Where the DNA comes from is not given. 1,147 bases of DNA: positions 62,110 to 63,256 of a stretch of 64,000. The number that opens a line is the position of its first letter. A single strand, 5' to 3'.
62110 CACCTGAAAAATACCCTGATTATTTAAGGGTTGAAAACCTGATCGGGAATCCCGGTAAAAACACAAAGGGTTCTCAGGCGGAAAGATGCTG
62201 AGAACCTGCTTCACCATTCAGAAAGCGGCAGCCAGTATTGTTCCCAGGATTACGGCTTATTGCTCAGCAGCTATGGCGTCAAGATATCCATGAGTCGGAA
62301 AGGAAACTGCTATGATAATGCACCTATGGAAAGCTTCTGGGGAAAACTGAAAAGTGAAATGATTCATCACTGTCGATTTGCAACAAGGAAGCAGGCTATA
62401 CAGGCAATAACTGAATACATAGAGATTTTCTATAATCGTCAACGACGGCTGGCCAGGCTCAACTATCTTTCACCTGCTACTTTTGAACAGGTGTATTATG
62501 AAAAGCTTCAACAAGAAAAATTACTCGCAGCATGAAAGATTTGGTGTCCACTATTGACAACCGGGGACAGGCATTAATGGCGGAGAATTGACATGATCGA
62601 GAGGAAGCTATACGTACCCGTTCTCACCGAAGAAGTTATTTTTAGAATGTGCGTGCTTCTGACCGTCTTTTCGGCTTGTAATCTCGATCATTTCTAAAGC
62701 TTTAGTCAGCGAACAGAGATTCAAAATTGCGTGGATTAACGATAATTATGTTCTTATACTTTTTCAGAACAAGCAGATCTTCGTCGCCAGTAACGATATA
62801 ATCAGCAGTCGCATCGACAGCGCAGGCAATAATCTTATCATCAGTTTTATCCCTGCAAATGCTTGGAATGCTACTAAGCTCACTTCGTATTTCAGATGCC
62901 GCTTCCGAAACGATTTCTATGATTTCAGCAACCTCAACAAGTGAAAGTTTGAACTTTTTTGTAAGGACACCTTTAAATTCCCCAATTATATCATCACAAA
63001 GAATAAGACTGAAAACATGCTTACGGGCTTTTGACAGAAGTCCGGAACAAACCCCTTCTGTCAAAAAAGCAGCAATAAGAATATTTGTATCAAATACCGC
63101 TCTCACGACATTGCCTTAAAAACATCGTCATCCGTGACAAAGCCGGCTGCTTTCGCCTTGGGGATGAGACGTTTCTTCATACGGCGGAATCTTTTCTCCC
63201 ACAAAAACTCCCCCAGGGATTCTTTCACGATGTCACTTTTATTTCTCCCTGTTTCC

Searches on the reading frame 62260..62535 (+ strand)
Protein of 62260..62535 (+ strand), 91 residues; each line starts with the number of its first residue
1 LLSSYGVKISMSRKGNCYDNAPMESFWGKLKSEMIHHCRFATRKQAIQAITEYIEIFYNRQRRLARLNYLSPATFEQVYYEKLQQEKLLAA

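Call 18: search_protein_families(library=pfam, proteins=[window:62260-62535:+], max_evalue=0.001)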
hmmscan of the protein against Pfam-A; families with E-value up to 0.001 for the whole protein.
window:62260-62535:+ (91 aa): 2 families
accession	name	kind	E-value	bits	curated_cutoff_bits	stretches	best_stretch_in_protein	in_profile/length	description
PF13333.12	rve_2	-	2.9e-16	59.8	22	1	24-77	1-53/56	Integrase core domain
PF13683.12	rve_3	-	1e-11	44.9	26.5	1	5-72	1-67/67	Integrase core domain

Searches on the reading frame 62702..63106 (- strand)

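Call 18: search_protein_families(library=pfam, proteins=[window:62702-63106:-], max_evalue=0.001)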
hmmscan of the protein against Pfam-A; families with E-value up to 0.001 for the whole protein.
window:62702-63106:- (134 aa): 3 families
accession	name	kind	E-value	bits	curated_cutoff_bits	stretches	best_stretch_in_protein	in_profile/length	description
PF13470.12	PIN_3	-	6.5e-18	66.1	27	1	2-109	1-114/115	PIN domain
PF01850.27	PIN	-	0.00072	20.6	23.6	0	4-112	2-115/120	PIN domain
PF10130.15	PIN_2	-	0.00089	19.9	22.4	0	4-112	1-116/133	PIN domain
